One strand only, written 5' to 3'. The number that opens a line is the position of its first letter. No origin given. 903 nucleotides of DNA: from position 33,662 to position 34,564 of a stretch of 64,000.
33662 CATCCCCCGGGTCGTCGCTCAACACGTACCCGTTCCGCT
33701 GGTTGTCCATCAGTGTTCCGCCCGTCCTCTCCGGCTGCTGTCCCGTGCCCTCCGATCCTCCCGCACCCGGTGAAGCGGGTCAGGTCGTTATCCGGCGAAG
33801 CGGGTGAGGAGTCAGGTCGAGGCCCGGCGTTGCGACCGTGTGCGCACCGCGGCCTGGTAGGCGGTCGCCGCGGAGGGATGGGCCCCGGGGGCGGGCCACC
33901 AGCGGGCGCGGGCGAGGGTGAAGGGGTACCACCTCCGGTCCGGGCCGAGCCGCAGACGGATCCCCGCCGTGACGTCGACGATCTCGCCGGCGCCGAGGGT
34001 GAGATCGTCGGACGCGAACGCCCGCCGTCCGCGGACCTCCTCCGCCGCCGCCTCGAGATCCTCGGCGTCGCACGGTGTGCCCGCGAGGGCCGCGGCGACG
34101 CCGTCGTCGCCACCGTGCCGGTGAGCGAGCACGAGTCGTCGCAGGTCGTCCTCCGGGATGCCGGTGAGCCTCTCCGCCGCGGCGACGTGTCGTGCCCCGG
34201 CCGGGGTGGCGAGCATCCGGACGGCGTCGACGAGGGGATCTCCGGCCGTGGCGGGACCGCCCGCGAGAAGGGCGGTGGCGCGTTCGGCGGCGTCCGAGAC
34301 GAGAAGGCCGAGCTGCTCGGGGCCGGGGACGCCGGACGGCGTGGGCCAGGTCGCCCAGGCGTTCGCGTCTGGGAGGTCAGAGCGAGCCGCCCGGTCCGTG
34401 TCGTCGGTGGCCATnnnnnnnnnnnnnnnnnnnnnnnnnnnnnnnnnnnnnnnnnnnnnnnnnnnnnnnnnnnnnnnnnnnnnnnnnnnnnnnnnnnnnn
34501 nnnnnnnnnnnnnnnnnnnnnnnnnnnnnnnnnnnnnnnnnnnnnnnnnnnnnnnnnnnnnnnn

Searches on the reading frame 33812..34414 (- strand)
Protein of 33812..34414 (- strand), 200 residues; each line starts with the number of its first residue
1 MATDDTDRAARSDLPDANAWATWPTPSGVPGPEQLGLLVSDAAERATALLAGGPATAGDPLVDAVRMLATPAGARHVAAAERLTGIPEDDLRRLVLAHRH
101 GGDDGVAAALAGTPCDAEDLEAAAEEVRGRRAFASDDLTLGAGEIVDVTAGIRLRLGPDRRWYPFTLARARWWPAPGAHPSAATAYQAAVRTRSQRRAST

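Call 3: search_protein_families(library=pfam, proteins=[window:33812-34414:-], max_evalue=1)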
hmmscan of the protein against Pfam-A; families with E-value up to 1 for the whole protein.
window:33812-34414:- (200 aa): 0 families

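Call 4: search_protein_families(library=ncbifam, proteins=[window:33812-34414:-], max_evalue=1)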
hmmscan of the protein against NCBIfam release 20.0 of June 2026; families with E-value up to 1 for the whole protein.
window:33812-34414:- (200 aa): 0 families

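Call 5: search_protein_families(library=padloc, proteins=[window:33812-34414:-], max_evalue=1)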
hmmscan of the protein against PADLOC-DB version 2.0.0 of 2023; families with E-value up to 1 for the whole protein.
window:33812-34414:- (200 aa): 0 families

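Call 17: find_homologous_proteins(query=window:33815-34414:-)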
Query window:33815-34414:- (200 aa): 122 proteins with E <= 0.001 among 8000 candidates; the best 120 are listed.
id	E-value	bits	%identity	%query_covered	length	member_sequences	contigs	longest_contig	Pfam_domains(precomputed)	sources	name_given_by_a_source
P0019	5.3e-122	423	100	100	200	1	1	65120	-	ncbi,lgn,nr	ncbi:MAG: hypothetical protein QG622_814 [Actinomycetota bacterium]|nr:hypothetical protein [Actinom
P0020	2.3e-72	261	68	94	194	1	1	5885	-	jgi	jgi:hypothetical protein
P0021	1.8e-69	252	69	93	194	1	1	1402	-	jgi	jgi:hypothetical protein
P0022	9.7e-69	249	69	93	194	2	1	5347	-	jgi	jgi:hypothetical protein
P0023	2.7e-68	248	68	93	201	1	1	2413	-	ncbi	-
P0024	4.6e-68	247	66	83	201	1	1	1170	-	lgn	-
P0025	9.8e-68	246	62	100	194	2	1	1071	-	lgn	-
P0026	1.7e-67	245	67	95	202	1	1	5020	-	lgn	-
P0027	2.5e-67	245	68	93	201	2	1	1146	-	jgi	jgi:hypothetical protein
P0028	2.7e-66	241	67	93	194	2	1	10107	-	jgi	jgi:hypothetical protein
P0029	6.2e-66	240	65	93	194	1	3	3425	-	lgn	-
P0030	6.4e-66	240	66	93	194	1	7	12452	-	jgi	jgi:hypothetical protein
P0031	7.1e-66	240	66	93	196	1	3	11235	-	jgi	jgi:hypothetical protein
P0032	8.6e-66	240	65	93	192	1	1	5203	-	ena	-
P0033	1.2e-65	239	64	87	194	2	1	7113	-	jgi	jgi:hypothetical protein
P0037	2.2e-65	238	67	93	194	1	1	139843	-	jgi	jgi:hypothetical protein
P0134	1.1e-40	158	51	95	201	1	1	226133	-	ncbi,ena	-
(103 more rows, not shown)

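Call 20: find_encoding_contigs(protein=P0037, flank=8000, max_places=2)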
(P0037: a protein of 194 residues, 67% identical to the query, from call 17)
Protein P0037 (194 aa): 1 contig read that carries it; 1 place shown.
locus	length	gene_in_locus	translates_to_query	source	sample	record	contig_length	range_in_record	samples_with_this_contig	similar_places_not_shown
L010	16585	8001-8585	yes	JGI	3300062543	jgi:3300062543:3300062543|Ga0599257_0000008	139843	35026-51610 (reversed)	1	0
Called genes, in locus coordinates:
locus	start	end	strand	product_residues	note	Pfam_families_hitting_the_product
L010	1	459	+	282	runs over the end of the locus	PF00230:MIP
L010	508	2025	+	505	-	PF00370:FGGY_N, PF02782:FGGY_C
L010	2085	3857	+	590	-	PF00890:FAD_binding_2 (faint), PF01266:DAO, PF01494:FAD_binding_3, PF12831:FAD_oxidored (weak), PF16901:DAO_C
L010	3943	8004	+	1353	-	PF12419:DUF3670, PF00176:SNF2-rel_dom, PF00271:Helicase_C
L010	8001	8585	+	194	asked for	-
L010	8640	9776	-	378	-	PF02771:Acyl-CoA_dh_N, PF02770:Acyl-CoA_dh_M, PF00441:Acyl-CoA_dh_1, PF08028:Acyl-CoA_dh_2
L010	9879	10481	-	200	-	PF28474:DUF8412, PF13376:OmdA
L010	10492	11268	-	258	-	PF00561:Abhydrolase_1, PF12146:Hydrolase_4, PF12697:Abhydrolase_6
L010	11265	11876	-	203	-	PF28474:DUF8412, PF13376:OmdA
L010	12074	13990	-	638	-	PF00425:Chorismate_bind, PF00117:GATase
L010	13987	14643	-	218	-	PF00857:Isochorismatase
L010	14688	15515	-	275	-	PF00106:adh_short, PF01370:Epimerase (weak), PF08659:KR, PF13561:adh_short_C2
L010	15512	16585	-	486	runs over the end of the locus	PF01979:Amidohydro_1, PF07969:Amidohydro_3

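Call 21: find_encoding_contigs(protein=P0134, flank=8000, max_places=2)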
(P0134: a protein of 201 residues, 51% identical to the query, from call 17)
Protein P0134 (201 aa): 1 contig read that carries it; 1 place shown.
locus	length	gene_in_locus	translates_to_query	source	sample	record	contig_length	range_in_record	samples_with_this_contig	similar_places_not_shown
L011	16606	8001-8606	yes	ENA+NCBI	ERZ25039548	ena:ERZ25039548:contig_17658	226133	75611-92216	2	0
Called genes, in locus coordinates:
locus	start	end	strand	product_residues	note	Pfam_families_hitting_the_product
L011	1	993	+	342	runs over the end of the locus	PF00296:Bac_luciferase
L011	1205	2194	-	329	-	-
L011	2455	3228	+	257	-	PF00378:ECH_1, PF16113:ECH_2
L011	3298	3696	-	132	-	PF01850:PIN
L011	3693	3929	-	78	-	PF22513:FitA-like_RHH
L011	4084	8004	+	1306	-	PF00035:dsrm (faint), PF12419:DUF3670, PF00176:SNF2-rel_dom, PF00271:Helicase_C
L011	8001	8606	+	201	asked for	-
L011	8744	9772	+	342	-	PF00710:Asparaginase, PF17763:Asparaginase_C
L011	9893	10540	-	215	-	PF02525:Flavodoxin_2, PF03358:FMN_red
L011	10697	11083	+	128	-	PF22381:Staph_reg_Sar_Rot (weak), PF12802:MarR_2, PF01047:MarR, PF13463:HTH_27 (weak)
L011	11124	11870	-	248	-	PF00440:TetR_N, PF02909:TetR_C_1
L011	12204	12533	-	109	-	PF06197:DUF998 (weak)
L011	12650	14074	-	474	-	PF00083:Sugar_tr, PF06609:TRI12, PF07690:MFS_1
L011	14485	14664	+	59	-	-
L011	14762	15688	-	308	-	-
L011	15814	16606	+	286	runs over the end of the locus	PF00378:ECH_1, PF16113:ECH_2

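Call 31: search_protein_families(library=pfam, proteins=[window:33815-34414:-], max_evalue=10)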
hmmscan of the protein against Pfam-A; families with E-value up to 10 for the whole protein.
window:33815-34414:- (200 aa): 0 families

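Call 34: find_homologous_proteins(query=A3, max_evalue=0.001)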
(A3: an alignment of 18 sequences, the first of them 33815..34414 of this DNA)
Query A3 (18 sequences) (200 aa, profile of the alignment): 68 proteins with E <= 0.001 among 8000 candidates.
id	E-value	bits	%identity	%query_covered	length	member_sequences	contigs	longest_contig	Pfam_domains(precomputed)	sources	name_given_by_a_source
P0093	1.1e-85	304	56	91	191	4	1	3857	-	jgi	jgi:hypothetical protein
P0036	8.8e-85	301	67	93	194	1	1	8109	-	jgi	jgi:hypothetical protein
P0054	2.6e-84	300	65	93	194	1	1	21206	-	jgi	jgi:hypothetical protein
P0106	2.9e-84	300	55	91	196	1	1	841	-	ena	-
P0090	5.0e-84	299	59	70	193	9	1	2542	-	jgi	jgi:hypothetical protein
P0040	8.8e-84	298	64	93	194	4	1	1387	-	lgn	-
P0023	1.2e-83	298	68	93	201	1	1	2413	-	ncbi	-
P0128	1.4e-83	298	52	95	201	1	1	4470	-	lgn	-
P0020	1.7e-83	297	68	94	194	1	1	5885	-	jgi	jgi:hypothetical protein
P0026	2.0e-83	297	67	95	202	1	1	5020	-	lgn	-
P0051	2.0e-83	297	66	92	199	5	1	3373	-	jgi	jgi:hypothetical protein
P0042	3.8e-83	296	64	96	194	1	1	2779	-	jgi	jgi:hypothetical protein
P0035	4.2e-83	296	60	93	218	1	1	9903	-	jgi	jgi:hypothetical protein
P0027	6.3e-83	295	68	93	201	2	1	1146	-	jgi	jgi:hypothetical protein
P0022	1.5e-82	294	69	93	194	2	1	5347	-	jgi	jgi:hypothetical protein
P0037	1.1e-77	278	67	93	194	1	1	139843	-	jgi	jgi:hypothetical protein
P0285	1.4e-58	216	35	60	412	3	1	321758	-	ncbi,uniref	ncbi:hypothetical protein [Streptomyces sp. NPDC050988]|uniref:hypothetical protein n=1 Tax=Streptom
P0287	7.8e-52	194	43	71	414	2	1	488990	-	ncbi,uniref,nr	ncbi:hypothetical protein OG413_41110 [Streptomyces sp. NBC_01433]|uniref:hypothetical protein n=1 T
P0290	1.3e-36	144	33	83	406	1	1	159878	-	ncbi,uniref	ncbi:hypothetical protein [Streptosporangium sp. NPDC051022]|uniref:hypothetical protein n=1 Tax=Str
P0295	3.3e-35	140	36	80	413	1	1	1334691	-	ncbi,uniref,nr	ncbi:hypothetical protein [Rhizohabitans arisaemae]|uniref:hypothetical protein n=1 Tax=Rhizohabitan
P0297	1.1e-32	131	38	62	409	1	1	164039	-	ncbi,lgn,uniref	ncbi:hypothetical protein [Nonomuraea jabiensis]|uniref:hypothetical protein n=1 Tax=Nonomuraea jabi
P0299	3.0e-14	71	34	74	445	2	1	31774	-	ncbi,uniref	ncbi:SWF or SNF family helicase [Streptomyces sp. NPDC059248]|uniref:SWIM zinc finger family protein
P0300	2.2e-13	68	45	21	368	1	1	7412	-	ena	-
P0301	5.6e-5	41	37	19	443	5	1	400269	-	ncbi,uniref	ncbi:SWF or SNF family helicase [Streptomyces spororaveus]|uniref:SWF or SNF family helicase n=1 Tax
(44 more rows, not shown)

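Call 35: search_protein_families(library=pfam, proteins=[P0285, P0287, P0290, P0295, P0297, P0299, P0300, P0301], max_evalue=10)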
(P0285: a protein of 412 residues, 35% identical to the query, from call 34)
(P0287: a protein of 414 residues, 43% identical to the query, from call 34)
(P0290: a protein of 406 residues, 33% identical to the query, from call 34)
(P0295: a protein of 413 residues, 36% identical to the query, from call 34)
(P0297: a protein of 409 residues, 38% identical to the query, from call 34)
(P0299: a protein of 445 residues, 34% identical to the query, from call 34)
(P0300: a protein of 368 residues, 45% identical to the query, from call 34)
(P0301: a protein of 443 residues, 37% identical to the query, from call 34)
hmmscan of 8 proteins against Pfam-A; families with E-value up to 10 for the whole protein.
P0285 (412 aa): 3 families
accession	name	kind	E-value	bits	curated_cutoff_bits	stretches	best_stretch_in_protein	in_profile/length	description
PF19458.4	DUF5995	-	0.017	14.8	27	1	4-52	76-124/225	Family of unknown function (DUF5995)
PF01527.26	HTH_Tnp_1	-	0.018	15.7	24.1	1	274-315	15-56/75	Transposase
PF12374.13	Dmrt1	-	0.51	11.2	22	1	166-200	32-67/71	Double-sex mab3 related transcription factor 1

P0287 (414 aa): 1 family
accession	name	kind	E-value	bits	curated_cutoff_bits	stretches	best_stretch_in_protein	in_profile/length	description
PF13551.12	HTH_29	-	0.051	14.1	28.1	1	287-328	14-54/64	Winged helix-turn helix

P0290 (406 aa): 1 family
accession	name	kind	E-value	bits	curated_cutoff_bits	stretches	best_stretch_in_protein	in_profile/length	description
PF01527.26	HTH_Tnp_1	-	0.067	13.9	24.1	1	270-310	14-53/75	Transposase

P0295 (413 aa): 1 family
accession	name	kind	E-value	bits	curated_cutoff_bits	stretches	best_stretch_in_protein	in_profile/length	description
PF00480.26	ROK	-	0.27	11.2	22.9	1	105-150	154-195/294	ROK family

P0297 (409 aa): 1 family
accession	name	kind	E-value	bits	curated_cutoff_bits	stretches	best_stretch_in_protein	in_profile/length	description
PF13551.12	HTH_29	-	0.043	14.3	28.1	1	287-314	17-44/64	Winged helix-turn helix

P0299 (445 aa): 1 family
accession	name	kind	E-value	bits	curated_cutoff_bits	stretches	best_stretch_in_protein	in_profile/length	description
PF04434.22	SWIM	-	0.024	14.6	19.6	1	146-177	3-37/38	SWIM zinc finger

P0300 (368 aa): 2 families
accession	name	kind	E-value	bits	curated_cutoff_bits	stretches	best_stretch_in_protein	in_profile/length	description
PF13542.12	HTH_Tnp_ISL3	-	0.12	12.3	27.4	0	229-250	16-37/51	Helix-turn-helix domain of transposase family ISL3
PF18920.5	DUF5671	-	0.2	12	28.4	1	194-276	11-90/132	Domain of unknown function (DUF5671)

P0301 (443 aa): 0 families

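Call 37: find_encoding_contigs(protein=P0295, flank=7000, max_places=1)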
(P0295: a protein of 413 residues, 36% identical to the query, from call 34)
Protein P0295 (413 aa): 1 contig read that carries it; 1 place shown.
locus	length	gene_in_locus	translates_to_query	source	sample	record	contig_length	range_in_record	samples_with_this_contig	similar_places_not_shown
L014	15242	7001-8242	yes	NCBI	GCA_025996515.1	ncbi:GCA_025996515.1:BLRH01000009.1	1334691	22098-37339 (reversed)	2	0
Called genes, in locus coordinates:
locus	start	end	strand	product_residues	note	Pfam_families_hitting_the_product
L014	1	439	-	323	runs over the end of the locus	-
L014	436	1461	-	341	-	-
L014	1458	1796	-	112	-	PF03551:PadR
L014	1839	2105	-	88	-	-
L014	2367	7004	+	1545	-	-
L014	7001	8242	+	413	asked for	-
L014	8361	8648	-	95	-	PF01327:Pep_deformylase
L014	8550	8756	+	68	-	-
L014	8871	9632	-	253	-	PF00392:GntR, PF13545:HTH_Crp_2 (faint), PF07702:UTRA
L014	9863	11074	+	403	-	PF01135:PCMT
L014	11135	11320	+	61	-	-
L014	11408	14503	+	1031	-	PF04738:Lant_dehydr_N, PF14028:Lant_dehydr_C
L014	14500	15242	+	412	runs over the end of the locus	PF05147:LANC_like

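Call 38: find_encoding_contigs(protein=P0299, flank=7000, max_places=1)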
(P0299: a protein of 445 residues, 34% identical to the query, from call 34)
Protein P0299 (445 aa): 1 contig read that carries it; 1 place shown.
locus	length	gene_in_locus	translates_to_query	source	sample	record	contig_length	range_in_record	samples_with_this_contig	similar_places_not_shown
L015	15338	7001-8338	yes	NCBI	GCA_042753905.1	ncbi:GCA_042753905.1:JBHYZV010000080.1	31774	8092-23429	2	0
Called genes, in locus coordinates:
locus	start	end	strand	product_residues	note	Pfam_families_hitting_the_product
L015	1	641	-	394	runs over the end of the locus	PF19934:DUF6397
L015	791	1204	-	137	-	PF03259:Robl_LC7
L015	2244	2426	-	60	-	-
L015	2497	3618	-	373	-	PF00487:FA_desaturase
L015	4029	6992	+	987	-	PF12419:DUF3670, PF00176:SNF2-rel_dom, PF00271:Helicase_C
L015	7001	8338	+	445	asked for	-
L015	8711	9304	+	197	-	PF01510:Amidase_2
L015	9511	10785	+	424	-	PF26965:MimR_N, PF01590:GAF, PF27103:YTH3_C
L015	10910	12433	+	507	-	PF00171:Aldedh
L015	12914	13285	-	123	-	-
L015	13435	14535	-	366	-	PF14525:AraC_binding_2, PF12833:HTH_18, PF00165:HTH_AraC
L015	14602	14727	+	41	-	-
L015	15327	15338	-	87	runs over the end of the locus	-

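Call 39: find_encoding_contigs(protein=P0301, flank=7000, max_places=1)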
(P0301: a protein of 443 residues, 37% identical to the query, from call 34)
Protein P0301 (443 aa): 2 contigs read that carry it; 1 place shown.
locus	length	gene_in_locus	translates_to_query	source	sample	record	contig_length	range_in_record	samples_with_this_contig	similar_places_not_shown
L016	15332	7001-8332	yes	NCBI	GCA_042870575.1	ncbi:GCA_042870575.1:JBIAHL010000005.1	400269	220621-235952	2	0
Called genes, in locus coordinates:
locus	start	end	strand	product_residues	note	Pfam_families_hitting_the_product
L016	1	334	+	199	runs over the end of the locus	PF13489:Methyltransf_23, PF01135:PCMT (weak), PF01209:Ubie_methyltran, PF08003:Methyltransf_9 (faint), PF13847:Methyltransf_31, PF08241:Methyltransf_11, PF08242:Methyltransf_12, PF13649:Methyltransf_25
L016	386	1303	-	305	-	PF09995:MPAB_Lcp_cat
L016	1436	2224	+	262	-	-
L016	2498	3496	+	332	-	PF00348:polyprenyl_synt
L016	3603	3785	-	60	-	-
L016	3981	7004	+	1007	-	-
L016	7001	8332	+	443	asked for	-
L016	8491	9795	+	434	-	PF26965:MimR_N, PF01590:GAF, PF27103:YTH3_C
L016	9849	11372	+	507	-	PF00171:Aldedh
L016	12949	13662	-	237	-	-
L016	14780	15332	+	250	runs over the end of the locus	PF00805:Pentapeptide, PF13599:Pentapeptide_4, PF00805:Pentapeptide, PF13576:Pentapeptide_3 (weak), PF00805:Pentapeptide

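Call 48: search_solved_structures(query=A4, max_evalue=10)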
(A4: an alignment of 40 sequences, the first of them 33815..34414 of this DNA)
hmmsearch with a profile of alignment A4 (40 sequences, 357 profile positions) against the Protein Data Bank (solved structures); distinct sequences matched with E-value up to 10: 3.
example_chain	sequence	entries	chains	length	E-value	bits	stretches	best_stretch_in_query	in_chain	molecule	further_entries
1wa8_B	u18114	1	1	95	0.0065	18.9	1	229-303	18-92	6 KDA EARLY SECRETORY ANTIGENIC TARGET (ESAT-6)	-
3fav_B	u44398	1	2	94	0.0067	18.9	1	229-303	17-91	6 kDa early secretory antigenic target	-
9vke_A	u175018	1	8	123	0.22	13.9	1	184-251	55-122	De novo designed zinc hydrolase 11-7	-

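Call 52: predict_structure(alignment_id=A4)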
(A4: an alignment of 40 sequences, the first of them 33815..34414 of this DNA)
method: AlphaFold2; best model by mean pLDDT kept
length: 200 residues; sequences in the alignment: 40
mean_pLDDT: 90.7   pTM: 0.78
mean pLDDT of the five models: 90.7, 89.8, 89.5, 88.9, 88.9
residues with pLDDT >= 90: 136; 70-90: 51; 50-70: 12; < 50: 1
segments of 3 or more residues with pLDDT < 50: none
pLDDT, mean of each block of 10 residues (from residue 1): 62 78 82 86 86 81 94 92 95 97 97 97 97 88 97 98 97 98 98 94
secondary structure, 60 per line:
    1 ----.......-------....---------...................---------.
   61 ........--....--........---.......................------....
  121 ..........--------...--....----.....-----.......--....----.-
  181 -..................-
elements in order: H5-11 H19-22 H32-50 H60-68 H71-74 H77-84 H88-110 H117-130 E139-141 E144-147 E152-156 E162-168 E171-174 H182-199

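Call 56: fold_search(model_id=the predicted structure, library=pdb)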
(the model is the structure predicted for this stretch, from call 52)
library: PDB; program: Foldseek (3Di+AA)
matches with E <= 10: 460; with E <= 0.001: 0
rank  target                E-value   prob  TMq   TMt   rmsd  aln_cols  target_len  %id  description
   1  4kzt_A                9.5e-01  0.12  0.17  0.10   8.4        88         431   15  Structure mmNAGS bound with L-arginine (released 2014-04-16)
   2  9lvj_P                1.1e+00  0.28  0.18  0.12   9.3        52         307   13  Cryo-EM structure of Sestrin2 bound human GATOR2 complex (released 2025-08-13)
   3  6ci7_C                1.3e+00  0.08  0.15  0.10   9.6        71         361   10  The structure of YcaO from Methanopyrus kandleri bound with AMPPCP and Mg2+ (released 2018-03-21)
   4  1trj_A                1.6e+00  0.10  0.13  0.09   7.7        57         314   16  Homology Model of Yeast RACK1 Protein fitted into 11.7A cryo-EM map of Yeast 80S Ribosome (released 2004-09-28)
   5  9dlx_C                1.7e+00  0.13  0.11  0.07   1.7        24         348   25  Bovine Arp2/3 complex with N-WASP CA bound to Arp3 and Arp2-ArpC1 (released 2025-02-12)
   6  6cib_D                1.7e+00  0.06  0.15  0.10   9.6        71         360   10  The structure of YcaO from Methanopyrus kandleri bound with AMPPCP and Mg2+ (released 2018-03-21)
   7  7uhy_H                1.9e+00  0.13  0.14  0.10   4.6        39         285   10  Human GATOR2 complex (released 2022-07-20)
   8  9eam_C                1.9e+00  0.11  0.11  0.06   1.6        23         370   26  Coronin-7 CA bound to Arp2/3 complex (released 2025-11-19)
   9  8fg6_B                1.9e+00  0.08  0.22  0.27  12.3       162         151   10  Design of amyloidogenic peptide traps (released 2024-03-20)
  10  8adl_D                2.0e+00  0.16  0.15  0.10  10.5        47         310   13  Cryo-EM structure of the SEA complex (released 2022-11-02)
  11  8evl_C                2.0e+00  0.12  0.15  0.10  11.4        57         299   14  Crystal structure of alpha-COPI N-terminal WD40 domain (released 2023-08-30)
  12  6ci7_D                2.0e+00  0.06  0.15  0.10   9.6        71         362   10  The structure of YcaO from Methanopyrus kandleri bound with AMPPCP and Mg2+ (released 2018-03-21)
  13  7n9f_e                2.1e+00  0.13  0.15  0.11   9.8        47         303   17  Structure of the in situ yeast NPC (released 2022-01-26)
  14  7s22_B                2.1e+00  0.11  0.14  0.09   9.8        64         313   14  Crystal structure of alpha-COP-WD40 domain (released 2022-02-16)
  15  4jpd                  2.1e+00  0.10  0.17  0.27   9.4        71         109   14  The structure of CyaY from Burkholderia cenocepacia (released 2013-03-27)
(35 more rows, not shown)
